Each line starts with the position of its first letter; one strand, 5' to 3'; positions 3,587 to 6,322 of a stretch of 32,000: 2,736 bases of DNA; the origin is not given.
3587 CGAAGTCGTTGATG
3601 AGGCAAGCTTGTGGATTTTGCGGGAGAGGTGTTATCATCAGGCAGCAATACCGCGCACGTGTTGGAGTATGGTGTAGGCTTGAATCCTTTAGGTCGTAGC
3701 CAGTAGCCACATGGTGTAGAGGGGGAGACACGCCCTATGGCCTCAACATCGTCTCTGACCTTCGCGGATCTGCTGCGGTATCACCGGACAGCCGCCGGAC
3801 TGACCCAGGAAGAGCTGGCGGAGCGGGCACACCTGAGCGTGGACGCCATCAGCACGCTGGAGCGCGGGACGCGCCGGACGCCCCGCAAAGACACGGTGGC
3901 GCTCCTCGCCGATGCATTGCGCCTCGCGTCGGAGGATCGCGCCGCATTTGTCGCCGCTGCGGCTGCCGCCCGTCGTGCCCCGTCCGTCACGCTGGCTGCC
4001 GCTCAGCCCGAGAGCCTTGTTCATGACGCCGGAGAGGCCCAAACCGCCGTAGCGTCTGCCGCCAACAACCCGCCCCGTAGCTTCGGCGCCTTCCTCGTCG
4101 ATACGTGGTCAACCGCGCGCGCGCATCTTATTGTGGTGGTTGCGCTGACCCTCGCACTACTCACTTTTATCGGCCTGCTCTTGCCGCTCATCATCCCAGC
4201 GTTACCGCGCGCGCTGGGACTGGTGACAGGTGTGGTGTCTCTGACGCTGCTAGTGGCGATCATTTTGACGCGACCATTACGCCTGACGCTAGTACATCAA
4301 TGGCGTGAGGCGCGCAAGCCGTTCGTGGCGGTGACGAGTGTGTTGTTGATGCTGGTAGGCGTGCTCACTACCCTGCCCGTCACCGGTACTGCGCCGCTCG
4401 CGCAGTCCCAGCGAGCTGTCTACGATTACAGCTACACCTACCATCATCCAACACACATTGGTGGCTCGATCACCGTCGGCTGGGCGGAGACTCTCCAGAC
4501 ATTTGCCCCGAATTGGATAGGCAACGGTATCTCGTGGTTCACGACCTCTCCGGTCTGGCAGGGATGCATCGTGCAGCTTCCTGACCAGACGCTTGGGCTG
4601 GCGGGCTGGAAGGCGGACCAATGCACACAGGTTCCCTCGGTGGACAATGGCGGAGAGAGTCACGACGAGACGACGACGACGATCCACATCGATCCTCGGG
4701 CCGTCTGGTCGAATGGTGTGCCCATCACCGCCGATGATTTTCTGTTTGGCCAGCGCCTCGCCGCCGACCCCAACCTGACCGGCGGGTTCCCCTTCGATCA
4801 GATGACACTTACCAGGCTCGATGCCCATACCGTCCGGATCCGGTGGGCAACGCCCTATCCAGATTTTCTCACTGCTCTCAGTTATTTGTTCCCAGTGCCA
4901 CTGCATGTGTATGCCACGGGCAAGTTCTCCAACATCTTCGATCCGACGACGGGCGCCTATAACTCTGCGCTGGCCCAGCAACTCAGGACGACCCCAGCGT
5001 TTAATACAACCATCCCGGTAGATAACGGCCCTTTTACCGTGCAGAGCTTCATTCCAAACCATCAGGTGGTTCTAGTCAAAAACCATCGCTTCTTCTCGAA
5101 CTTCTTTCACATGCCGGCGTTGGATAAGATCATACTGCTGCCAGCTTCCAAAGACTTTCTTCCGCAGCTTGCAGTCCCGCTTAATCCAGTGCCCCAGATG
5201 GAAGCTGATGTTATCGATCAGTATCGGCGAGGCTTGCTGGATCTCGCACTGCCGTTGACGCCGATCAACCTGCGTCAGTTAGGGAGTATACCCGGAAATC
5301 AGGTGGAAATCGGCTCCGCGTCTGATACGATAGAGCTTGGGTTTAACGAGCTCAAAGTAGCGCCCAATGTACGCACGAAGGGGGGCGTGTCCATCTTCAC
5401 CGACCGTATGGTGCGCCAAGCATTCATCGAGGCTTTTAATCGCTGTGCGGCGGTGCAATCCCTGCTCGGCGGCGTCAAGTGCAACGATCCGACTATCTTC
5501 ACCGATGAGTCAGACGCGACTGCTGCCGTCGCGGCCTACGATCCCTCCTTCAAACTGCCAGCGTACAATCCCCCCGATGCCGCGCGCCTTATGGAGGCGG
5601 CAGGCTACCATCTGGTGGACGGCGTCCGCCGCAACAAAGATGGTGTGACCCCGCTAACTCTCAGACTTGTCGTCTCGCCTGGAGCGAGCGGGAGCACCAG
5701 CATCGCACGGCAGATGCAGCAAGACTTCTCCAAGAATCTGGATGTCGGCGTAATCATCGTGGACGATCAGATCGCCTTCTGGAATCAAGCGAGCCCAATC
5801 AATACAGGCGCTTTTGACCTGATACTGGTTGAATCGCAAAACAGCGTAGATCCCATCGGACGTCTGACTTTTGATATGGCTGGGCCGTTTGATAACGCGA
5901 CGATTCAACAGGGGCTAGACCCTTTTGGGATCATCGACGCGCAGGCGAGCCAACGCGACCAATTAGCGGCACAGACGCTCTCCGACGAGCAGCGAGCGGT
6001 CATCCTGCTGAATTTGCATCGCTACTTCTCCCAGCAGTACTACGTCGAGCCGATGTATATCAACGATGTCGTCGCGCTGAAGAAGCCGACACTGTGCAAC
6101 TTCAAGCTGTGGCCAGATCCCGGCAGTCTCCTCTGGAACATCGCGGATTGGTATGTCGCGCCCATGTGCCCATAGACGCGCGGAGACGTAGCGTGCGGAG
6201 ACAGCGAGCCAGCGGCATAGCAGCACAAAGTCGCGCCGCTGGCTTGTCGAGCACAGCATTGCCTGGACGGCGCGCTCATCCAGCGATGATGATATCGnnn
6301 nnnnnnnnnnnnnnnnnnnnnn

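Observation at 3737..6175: Membrane-tethered one-component regulator: XRE helix-turn-helix fused through three TM helices to an OppA/DppA-type solute-binding domain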

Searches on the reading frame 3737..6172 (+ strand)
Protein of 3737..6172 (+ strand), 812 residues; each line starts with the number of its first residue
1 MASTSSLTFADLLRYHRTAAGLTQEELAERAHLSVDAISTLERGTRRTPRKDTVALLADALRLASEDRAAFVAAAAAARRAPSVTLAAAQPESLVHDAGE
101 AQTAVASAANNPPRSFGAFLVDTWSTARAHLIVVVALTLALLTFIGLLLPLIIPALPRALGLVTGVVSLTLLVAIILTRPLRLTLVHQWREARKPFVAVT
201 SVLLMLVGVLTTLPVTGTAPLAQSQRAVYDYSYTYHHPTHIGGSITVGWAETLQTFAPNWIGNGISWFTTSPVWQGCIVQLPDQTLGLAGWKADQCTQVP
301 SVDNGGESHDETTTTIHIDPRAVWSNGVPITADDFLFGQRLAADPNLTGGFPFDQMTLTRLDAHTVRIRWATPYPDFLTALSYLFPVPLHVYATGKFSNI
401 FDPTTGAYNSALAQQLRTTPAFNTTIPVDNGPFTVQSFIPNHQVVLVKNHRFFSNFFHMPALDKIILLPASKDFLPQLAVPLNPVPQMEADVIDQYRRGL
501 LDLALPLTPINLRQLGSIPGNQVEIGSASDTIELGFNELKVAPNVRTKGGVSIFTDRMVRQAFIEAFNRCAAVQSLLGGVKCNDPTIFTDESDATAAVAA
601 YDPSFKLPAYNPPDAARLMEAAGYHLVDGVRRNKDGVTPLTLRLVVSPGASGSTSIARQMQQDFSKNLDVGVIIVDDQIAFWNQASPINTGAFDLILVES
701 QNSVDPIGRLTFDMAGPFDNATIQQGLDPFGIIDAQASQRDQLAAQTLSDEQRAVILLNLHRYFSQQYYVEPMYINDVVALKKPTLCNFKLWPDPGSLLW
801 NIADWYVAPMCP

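Call 4: search_protein_families(library=pfam, proteins=[window:3737-6172:+], max_evalue=1)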
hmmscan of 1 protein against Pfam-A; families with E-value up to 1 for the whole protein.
window:3737-6172:+ (812 aa): 7 families
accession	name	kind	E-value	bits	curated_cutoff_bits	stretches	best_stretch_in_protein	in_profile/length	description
PF00496.27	SBP_bac_5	-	3.7e-37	128.7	32.4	1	307-701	12-347/368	Bacterial extracellular solute-binding proteins, family 5 Middle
PF13560.12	HTH_31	-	6.3e-13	49.3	27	1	9-70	2-63/64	Helix-turn-helix domain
PF01381.28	HTH_3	-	1.4e-10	41.5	23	1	13-63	1-50/55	Helix-turn-helix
PF13443.12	HTH_26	-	0.0031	18.2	22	1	20-64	9-53/63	Cro/C1-type HTH DNA-binding domain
PF13413.12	HTH_25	-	0.013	15.7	24.6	1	12-44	1-33/62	Helix-turn-helix domain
PF04545.22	Sigma70_r4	-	0.015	15.2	24.1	1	13-45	15-44/50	Sigma-70, region 4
PF12844.13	HTH_19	-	0.019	15.3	30.2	1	17-57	8-47/64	Helix-turn-helix domain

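Call 5: search_protein_families(library=ncbifam, proteins=[window:3737-6172:+], max_evalue=1)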
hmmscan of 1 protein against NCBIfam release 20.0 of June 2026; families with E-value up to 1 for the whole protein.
window:3737-6172:+ (812 aa): 16 families
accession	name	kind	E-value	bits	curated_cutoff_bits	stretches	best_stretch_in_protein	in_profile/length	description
NF045467.1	Opp4A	equivalog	7.4e-11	41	650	2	553-665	313-422/556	oligopeptide ABC transporter substrate-binding protein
TIGR02294.1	nickel_nikA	equivalog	3.1e-10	39.2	393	1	552-761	261-462/501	nickel ABC transporter substrate-binding protein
TIGR03070.1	couple_hipB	subfamily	2.7e-07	30.4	71.65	1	9-60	3-53/58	type II toxin-antitoxin system Y4mF family antitoxin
NF011684.0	PRK15104.1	equivalog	8e-07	28.1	947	1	296-349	80-133/543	oligopeptide ABC transporter substrate-binding protein OppA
TIGR04028.1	SBP_KPN_01854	hypoth_equivalog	8.4e-06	24.6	468.5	1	553-675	266-380/509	TIGR04028 family ABC transporter substrate-binding protein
NF045468.1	Opp5A_nikA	equivalog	1.8e-05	23.4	600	2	555-674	256-365/488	nickel ABC transporter substrate-binding protein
NF041951.1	phage_RstR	subfamily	4.1e-05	23.8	80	1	8-64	2-57/108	RstR family transcriptional repressor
NF007287.0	PRK09755.1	equivalog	0.0029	16.5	1098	1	316-350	95-129/535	ABC transporter substrate-binding protein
NF041677.1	trans_regClgR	equivalog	0.024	14.7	170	1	10-62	10-61/113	transcriptional regulator ClgR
NF047575.1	opine_bind_CntA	exception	0.025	13.1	800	1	553-679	295-414/535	staphylopine-dependent metal ABC transporter substrate-binding lipoprotein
NF007257.0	PRK09706.1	subfamily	0.049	13.4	101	1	7-62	4-58/135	transcriptional repressor DicA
TIGR00270.2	TIGR00270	equivalog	0.059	13.2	110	1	9-62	76-128/159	multiprotein bridging factor aMBF1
NF010465.0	PRK13890.1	equivalog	0.069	13.2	96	1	8-61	6-57/121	conjugal transfer protein TrbA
NF047542.1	telomere_Tap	equivalog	0.1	11.3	600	1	17-110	26-117/695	telomere-associated protein Tap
TIGR03830.1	CxxCG_CxxCG_HTH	subfamily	0.27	11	61.8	1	10-51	67-108/127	type II TA system antitoxin MqsA family protein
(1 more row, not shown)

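Call 7: find_homologous_proteins(query=window:3737-6172:+)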
Query window:3737-6172:+ (812 aa): 766 proteins with E <= 0.001 among 8000 candidates; the best 120 are listed.
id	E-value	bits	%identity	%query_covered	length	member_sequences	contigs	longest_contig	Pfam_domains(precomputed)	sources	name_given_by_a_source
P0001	0.0e+0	1838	100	100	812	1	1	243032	PF01381.29,PF00496.28,PF13560.13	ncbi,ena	-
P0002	0.0e+0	1415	78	100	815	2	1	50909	PF01381.29,PF00496.28,PF13560.13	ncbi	ncbi:MAG TPA: ABC transporter substrate-binding protein [Ktedonobacterales bacterium]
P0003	0.0e+0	1323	74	100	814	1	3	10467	PF01381.29,PF00496.28,PF13560.13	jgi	jgi:ABC-type transport system substrate-binding protein/transcriptional regulator with XRE-family HT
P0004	0.0e+0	1320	73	100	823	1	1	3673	PF01381.29,PF00496.28,PF13560.13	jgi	jgi:ABC-type transport system substrate-binding protein/transcriptional regulator with XRE-family HT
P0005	0.0e+0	1227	68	100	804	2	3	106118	PF01381.29,PF00496.28,PF13560.13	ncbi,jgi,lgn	ncbi:MAG TPA: ABC transporter substrate-binding protein [Ktedonobacterales bacterium]|jgi:ABC-type t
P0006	0.0e+0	1145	65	99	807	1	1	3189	PF01381.29,PF00496.28,PF13560.13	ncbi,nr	ncbi:MAG TPA: ABC transporter substrate-binding protein [Ktedonobacterales bacterium]|nr:ABC transpo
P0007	0.0e+0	1103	63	86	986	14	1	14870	PF01381.29,PF00496.28,PF00211.26,PF13560.13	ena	-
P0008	0.0e+0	1097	65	94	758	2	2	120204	PF00496.28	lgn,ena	-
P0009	0.0e+0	1091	63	99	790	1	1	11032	PF01381.29,PF00496.28,PF13560.13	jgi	jgi:ABC-type transport system substrate-binding protein/transcriptional regulator with XRE-family HT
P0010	1.6e-295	1001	58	100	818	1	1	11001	PF01381.29,PF00496.28,PF13560.13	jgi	jgi:ABC-type transport system substrate-binding protein/transcriptional regulator with XRE-family HT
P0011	4.1e-289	980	58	85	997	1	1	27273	PF01381.29,PF00496.28,PF00211.26,PF13560.13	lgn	-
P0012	1.4e-282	958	56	100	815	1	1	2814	PF01381.29,PF00496.28,PF13560.13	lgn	-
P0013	3.9e-279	947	58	85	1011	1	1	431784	PF01381.29,PF00496.28,PF00211.26,PF13560.13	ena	-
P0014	5.3e-274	930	54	88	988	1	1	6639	PF01381.29,PF00496.28,PF00211.26,PF13560.13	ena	-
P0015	4.5e-271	920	55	85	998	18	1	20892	PF01381.29,PF00496.28,PF00211.26,PF13560.13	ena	-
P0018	1.1e-259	882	57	85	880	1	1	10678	PF00496.28,PF00211.26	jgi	jgi:class 3 adenylate cyclase/ABC-type transport system substrate-binding protein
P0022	7.0e-233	794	56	81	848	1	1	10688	PF00496.28,PF13676.12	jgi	jgi:ABC-type transport system substrate-binding protein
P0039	2.3e-208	713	46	86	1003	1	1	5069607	PF01381.29,PF00496.28,PF00211.26,PF13560.13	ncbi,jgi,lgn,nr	ncbi:MAG: oligopeptide ABC transporter, periplasmic oligopeptide-binding protein OppA [Ktedonobacter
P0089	7.9e-43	165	24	71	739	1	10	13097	PF12844.14,PF01381.29,PF00496.28,PF13560.13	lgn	-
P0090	8.3e-36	142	28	99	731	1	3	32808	PF01381.29,PF00496.28,PF13560.13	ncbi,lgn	-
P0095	6.5e-21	93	85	8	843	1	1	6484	PF17874.8,PF00515.35,PF25872.1,PF01381.29,PF13424.13,PF13401.13,PF13181.13,PF13560.13,PF07719.24,PF00931.29,PF13374.13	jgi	jgi:predicted ATPase/DNA-binding XRE family transcriptional regulator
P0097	3.6e-19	87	70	10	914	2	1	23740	PF25872.1,PF01381.29,PF13176.13,PF13401.13,PF00931.29,PF13374.13,PF17874.8,PF00515.35,PF00196.26,PF05729.19,PF13424.13,PF13560.13,PF07719.24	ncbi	-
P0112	1.3e-16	78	80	6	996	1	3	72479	PF17874.8,PF01381.29,PF13560.13,PF13191.13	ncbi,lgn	-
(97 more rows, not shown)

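Call 15: find_encoding_contigs(protein=P0001, flank=10000, max_places=3)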
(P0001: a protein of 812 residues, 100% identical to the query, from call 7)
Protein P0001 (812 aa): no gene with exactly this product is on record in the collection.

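Call 16: find_encoding_contigs(protein=P0002, flank=10000, max_places=3)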
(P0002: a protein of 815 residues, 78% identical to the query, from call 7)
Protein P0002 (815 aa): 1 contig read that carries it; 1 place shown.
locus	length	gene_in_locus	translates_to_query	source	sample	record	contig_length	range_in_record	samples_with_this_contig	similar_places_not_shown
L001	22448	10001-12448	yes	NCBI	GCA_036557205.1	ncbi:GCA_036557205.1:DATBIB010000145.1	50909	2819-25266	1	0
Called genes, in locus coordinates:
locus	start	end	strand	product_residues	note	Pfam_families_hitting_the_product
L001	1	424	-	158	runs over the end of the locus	PF07883:Cupin_2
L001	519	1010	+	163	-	PF22381:Staph_reg_Sar_Rot (faint), PF25213:HVO_A0261_N (weak), PF01047:MarR, PF12802:MarR_2, PF13463:HTH_27 (weak), PF09339:HTH_IclR, PF13412:HTH_24 (weak), PF13601:HTH_34 (weak)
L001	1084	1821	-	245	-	PF00149:Metallophos, PF12850:Metallophos_2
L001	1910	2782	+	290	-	PF19420:DDAH_eukar, PF02274:ADI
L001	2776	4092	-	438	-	-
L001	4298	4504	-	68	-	-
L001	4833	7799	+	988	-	PF01381:HTH_3, PF13560:HTH_31, PF00211:Guanylate_cyc (weak), PF00496:SBP_bac_5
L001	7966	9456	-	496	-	-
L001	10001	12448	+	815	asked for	PF01381:HTH_3, PF13560:HTH_31, PF00496:SBP_bac_5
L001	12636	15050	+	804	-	PF01381:HTH_3, PF13560:HTH_31, PF00496:SBP_bac_5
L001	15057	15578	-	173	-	-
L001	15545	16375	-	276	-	-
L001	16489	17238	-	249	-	PF01988:VIT1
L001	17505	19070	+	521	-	PF13231:PMT_2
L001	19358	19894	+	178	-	PF04542:Sigma70_r2 (weak), PF08281:Sigma70_r4_2, PF04545:Sigma70_r4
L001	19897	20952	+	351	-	-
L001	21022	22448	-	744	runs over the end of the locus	PF13231:PMT_2, PF24878:YkcB_C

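Call 17: find_encoding_contigs(protein=P0005, flank=10000, max_places=3)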
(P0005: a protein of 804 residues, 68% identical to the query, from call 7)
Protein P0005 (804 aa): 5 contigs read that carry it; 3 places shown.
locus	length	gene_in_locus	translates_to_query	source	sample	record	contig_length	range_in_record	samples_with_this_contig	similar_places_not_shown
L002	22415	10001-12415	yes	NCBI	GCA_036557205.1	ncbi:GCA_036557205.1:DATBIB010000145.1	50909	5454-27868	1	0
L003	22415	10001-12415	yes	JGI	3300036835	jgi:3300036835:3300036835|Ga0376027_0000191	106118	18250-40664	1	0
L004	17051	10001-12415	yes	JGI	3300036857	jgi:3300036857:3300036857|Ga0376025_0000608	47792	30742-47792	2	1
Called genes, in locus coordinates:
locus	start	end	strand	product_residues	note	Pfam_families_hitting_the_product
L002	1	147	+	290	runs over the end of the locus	PF19420:DDAH_eukar, PF02274:ADI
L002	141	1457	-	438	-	-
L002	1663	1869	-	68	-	-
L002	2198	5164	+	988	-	PF01381:HTH_3, PF13560:HTH_31, PF00211:Guanylate_cyc (weak), PF00496:SBP_bac_5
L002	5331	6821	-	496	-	-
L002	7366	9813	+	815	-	PF01381:HTH_3, PF13560:HTH_31, PF00496:SBP_bac_5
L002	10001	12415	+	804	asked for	PF01381:HTH_3, PF13560:HTH_31, PF00496:SBP_bac_5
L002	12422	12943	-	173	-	-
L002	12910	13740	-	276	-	-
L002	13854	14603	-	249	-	PF01988:VIT1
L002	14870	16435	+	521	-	PF13231:PMT_2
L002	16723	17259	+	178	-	PF04542:Sigma70_r2 (weak), PF08281:Sigma70_r4_2, PF04545:Sigma70_r4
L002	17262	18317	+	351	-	-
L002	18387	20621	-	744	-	PF13231:PMT_2, PF24878:YkcB_C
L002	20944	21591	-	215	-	PF01794:Ferric_reduct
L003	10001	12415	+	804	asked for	PF01381:HTH_3, PF13560:HTH_31, PF00496:SBP_bac_5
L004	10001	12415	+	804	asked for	PF01381:HTH_3, PF13560:HTH_31, PF00496:SBP_bac_5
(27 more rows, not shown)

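Call 31: find_related_loci(query=A1, collection=genome_contigs, flank=6000)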
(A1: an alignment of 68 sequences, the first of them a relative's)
Query A1 (812 aa) in genome_contigs; peptide patterns used: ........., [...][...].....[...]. (x = any residue, [..] = any of these).
231 stretches matched a pattern; 37 encode a relative of the query (tblastn E <= 1e-3); 36 distinct loci.
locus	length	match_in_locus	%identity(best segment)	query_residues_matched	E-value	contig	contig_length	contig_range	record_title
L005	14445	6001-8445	78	1-812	0e+0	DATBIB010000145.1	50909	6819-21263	MAG TPA_asm: Ktedonobacterales bacterium isolate SMAG_U3883 k141_371785, whole genome shotgun sequence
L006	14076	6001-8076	48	121-811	0e+0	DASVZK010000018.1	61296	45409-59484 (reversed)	MAG TPA_asm: Ktedonobacterales bacterium isolate SMAG_U2626 k141_285511, whole genome shotgun sequence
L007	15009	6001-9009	46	1-812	9e-177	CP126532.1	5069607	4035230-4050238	MAG: Ktedonobacterales bacterium isolate bin_006 chromosome, complete genome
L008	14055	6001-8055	43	150-812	7e-156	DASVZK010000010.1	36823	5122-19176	MAG TPA_asm: Ktedonobacterales bacterium isolate SMAG_U2626 k141_33883, whole genome shotgun sequence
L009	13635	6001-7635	46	273-812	7e-140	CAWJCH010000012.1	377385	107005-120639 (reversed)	MAG: uncultured Chloroflexia bacterium isolate MFD06714.bin.2.15 genome assembly, contig: contig_20924, whole genome sho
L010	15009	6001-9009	43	7-812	4e-158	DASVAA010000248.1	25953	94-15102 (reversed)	MAG TPA_asm: Ktedonobacterales bacterium isolate SMAG_U1939 k141_664709, whole genome shotgun sequence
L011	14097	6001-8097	41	121-812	2e-135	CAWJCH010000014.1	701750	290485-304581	MAG: uncultured Chloroflexia bacterium isolate MFD06714.bin.2.15 genome assembly, contig: contig_23031, whole genome sho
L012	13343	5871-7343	25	297-808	2e-13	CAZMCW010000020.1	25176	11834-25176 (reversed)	MAG TPA_asm: uncultured bacterium isolate SRP063590_co1_16 genome assembly, contig: NODE_1804_length_25176_cov_3.926476,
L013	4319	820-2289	25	297-808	3e-12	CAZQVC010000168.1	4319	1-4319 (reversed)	MAG TPA_asm: uncultured bacterium isolate SRP187154_co1_250 genome assembly, contig: NODE_31530_length_4319_cov_37.80863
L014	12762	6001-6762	24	177-467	5e-11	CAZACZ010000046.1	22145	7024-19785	MAG TPA_asm: uncultured bacterium isolate SRP329715_co1_233 genome assembly, contig: NODE_3372_length_22145_cov_9.587279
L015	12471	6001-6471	28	297-467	5e-11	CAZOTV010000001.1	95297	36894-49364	MAG TPA_asm: uncultured bacterium isolate SRP304446_co1_85 genome assembly, contig: NODE_119_length_95297_cov_37.045558,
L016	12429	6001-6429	31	298-452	1e-10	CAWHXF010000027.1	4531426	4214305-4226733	MAG: uncultured Gammaproteobacteria bacterium isolate MFD03250.bin.2.8 genome assembly, contig: contig_6570, whole genom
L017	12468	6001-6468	25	298-467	7e-10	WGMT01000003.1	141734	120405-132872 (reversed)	MAG: bacterium isolate RI_153 c_000000078362, whole genome shotgun sequence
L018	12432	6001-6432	28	297-452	1e-9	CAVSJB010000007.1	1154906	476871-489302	MAG: uncultured Alphaproteobacteria bacterium isolate MFD01721.bin.2.166 genome assembly, contig: contig_21937, whole ge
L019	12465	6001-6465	30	283-452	2e-9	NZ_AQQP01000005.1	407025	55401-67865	Phaeobacter sp. 22II1-1F12B contig5, whole genome shotgun sequence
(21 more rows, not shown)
